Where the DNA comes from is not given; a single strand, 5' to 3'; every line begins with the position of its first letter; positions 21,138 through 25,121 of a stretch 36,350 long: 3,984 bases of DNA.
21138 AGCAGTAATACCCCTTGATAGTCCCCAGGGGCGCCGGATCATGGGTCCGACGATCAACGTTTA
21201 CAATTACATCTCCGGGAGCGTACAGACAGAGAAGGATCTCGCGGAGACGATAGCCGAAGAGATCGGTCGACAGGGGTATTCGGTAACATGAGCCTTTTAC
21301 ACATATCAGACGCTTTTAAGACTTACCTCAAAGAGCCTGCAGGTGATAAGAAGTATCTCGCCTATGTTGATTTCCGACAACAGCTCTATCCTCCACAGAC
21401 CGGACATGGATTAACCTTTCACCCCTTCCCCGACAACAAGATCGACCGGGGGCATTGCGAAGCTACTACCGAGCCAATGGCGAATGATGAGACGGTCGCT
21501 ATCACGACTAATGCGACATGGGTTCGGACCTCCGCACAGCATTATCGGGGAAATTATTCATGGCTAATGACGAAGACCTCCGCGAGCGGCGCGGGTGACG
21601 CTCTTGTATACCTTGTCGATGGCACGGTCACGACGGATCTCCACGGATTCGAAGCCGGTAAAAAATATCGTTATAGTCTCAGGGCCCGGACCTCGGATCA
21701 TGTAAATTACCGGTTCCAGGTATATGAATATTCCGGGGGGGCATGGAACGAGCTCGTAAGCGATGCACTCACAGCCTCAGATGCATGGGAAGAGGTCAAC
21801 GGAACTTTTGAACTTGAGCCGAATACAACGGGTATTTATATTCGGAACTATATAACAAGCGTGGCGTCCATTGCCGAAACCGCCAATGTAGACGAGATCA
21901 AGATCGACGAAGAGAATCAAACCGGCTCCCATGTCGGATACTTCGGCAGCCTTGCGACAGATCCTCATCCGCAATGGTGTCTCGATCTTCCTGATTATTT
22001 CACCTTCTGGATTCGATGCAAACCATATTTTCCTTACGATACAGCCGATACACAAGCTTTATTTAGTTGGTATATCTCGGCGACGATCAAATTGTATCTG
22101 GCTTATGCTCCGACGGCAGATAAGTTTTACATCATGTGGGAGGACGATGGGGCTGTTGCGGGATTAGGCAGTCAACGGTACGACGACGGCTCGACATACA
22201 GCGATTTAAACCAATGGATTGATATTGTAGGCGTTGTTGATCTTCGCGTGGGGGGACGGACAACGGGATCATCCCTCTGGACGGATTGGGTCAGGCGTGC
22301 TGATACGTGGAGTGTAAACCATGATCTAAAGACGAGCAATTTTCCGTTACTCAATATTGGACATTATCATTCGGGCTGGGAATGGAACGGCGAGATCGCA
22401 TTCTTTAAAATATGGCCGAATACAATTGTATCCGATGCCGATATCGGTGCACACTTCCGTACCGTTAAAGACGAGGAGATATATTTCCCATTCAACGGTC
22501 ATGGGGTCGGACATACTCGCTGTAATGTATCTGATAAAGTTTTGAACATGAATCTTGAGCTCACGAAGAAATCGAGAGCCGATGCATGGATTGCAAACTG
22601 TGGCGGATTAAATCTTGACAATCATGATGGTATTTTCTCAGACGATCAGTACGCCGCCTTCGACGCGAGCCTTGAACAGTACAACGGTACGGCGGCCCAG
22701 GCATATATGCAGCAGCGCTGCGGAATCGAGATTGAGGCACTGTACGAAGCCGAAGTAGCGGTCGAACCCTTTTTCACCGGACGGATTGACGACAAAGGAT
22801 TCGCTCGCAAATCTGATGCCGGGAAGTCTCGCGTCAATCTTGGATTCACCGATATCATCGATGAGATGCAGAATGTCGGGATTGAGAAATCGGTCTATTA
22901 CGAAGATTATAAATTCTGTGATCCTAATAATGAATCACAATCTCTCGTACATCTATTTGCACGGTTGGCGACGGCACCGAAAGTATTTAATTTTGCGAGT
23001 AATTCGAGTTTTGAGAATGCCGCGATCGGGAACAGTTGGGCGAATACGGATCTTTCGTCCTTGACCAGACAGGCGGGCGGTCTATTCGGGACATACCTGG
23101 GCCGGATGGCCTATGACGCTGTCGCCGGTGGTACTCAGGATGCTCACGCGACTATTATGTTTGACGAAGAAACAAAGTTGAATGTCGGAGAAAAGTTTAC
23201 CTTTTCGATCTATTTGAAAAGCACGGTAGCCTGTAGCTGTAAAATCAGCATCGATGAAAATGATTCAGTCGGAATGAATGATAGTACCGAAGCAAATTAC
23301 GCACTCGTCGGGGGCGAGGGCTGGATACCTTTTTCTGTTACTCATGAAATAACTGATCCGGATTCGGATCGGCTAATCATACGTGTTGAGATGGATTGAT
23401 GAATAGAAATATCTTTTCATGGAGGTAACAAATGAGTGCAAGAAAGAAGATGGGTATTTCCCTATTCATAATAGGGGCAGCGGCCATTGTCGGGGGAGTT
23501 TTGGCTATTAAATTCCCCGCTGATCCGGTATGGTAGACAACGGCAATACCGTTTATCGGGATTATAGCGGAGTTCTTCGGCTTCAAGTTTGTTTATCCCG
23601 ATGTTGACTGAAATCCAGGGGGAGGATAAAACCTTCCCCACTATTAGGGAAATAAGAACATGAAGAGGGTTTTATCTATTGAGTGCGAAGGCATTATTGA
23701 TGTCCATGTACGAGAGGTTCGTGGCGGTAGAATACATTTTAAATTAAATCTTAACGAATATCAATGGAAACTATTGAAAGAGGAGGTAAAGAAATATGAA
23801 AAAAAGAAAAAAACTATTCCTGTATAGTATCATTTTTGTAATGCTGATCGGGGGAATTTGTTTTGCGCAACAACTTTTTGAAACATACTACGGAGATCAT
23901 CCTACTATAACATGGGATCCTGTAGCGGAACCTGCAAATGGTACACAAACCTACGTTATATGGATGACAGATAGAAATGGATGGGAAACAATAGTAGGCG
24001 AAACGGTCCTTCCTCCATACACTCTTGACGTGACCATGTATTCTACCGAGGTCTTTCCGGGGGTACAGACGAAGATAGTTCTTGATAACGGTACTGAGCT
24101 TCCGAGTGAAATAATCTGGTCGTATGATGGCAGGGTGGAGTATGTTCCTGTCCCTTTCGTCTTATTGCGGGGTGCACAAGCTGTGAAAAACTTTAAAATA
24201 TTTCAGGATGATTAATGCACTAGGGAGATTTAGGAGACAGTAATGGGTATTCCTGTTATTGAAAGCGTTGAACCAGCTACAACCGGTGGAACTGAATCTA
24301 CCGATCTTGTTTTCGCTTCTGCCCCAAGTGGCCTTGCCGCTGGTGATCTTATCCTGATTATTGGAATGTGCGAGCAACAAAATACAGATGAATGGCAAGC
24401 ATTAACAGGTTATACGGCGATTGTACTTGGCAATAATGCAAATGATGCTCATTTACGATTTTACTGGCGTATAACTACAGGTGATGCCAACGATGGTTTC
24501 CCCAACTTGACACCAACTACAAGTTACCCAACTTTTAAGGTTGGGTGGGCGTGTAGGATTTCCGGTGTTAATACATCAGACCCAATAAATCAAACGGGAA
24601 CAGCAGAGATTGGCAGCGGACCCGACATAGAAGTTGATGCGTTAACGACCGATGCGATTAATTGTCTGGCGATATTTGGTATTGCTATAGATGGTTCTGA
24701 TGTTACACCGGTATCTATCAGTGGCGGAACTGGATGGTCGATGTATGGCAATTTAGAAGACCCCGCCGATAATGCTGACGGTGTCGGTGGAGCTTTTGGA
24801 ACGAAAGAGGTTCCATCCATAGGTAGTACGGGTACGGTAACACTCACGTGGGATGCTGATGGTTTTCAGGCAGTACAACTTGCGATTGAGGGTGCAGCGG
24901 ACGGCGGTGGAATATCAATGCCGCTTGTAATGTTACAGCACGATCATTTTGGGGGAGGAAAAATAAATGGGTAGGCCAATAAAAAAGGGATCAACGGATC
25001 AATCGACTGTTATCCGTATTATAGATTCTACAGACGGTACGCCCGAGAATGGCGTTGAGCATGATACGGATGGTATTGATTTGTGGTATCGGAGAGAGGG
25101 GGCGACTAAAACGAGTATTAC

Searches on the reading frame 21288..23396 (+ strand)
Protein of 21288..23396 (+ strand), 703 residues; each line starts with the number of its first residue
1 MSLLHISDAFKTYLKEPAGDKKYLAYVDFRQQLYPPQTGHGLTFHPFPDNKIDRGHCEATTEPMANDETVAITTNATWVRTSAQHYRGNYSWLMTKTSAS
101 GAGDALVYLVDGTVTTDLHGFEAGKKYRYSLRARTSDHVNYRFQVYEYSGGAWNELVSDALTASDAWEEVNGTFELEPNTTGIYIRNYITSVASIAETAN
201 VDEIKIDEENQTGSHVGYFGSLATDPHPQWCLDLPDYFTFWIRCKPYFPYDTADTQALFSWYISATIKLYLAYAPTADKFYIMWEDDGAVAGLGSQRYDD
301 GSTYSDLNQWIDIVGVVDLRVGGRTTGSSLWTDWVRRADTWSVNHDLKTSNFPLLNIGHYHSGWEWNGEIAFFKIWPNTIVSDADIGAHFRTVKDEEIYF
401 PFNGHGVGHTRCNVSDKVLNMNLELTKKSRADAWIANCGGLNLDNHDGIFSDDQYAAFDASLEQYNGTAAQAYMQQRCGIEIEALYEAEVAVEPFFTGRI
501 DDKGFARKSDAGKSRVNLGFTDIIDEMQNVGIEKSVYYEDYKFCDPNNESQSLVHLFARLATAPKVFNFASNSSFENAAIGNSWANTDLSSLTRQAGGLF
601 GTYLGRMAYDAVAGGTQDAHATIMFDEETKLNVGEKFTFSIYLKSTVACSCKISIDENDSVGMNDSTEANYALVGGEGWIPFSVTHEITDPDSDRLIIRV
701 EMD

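Call 21: search_protein_families(library=pfam, proteins=[window:21288-23396:+], max_evalue=0.001)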
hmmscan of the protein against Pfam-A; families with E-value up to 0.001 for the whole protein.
window:21288-23396:+ (703 aa): 1 family
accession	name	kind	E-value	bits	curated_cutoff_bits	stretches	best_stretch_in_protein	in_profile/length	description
PF02018.23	CBM_4_9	-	1.5e-10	42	25.9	1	570-702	4-131/136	Carbohydrate binding domain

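Call 87: search_protein_families(library=phrogs, proteins=[window:21288-23396:+], max_evalue=0.001)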
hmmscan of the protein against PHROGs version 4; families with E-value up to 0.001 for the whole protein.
window:21288-23396:+ (703 aa): 0 families

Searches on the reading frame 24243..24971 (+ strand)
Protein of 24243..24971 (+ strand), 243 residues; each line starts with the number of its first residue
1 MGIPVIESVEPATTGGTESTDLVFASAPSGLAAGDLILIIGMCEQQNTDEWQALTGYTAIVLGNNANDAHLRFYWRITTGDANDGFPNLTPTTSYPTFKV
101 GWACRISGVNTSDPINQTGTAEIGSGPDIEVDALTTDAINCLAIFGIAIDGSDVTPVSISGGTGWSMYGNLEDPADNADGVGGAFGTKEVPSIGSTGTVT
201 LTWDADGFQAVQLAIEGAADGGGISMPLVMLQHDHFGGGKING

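Call 21: search_protein_families(library=pfam, proteins=[window:24243-24971:+], max_evalue=0.001)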
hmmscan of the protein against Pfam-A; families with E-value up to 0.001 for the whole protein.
window:24243-24971:+ (243 aa): 0 families

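Call 87: search_protein_families(library=phrogs, proteins=[window:24243-24971:+], max_evalue=0.001)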
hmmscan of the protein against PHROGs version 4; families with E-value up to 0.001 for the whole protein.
window:24243-24971:+ (243 aa): 1 family
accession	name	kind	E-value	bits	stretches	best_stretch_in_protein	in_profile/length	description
phrog_6813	-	unknown function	0.00077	18.8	1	52-209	752-898/907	-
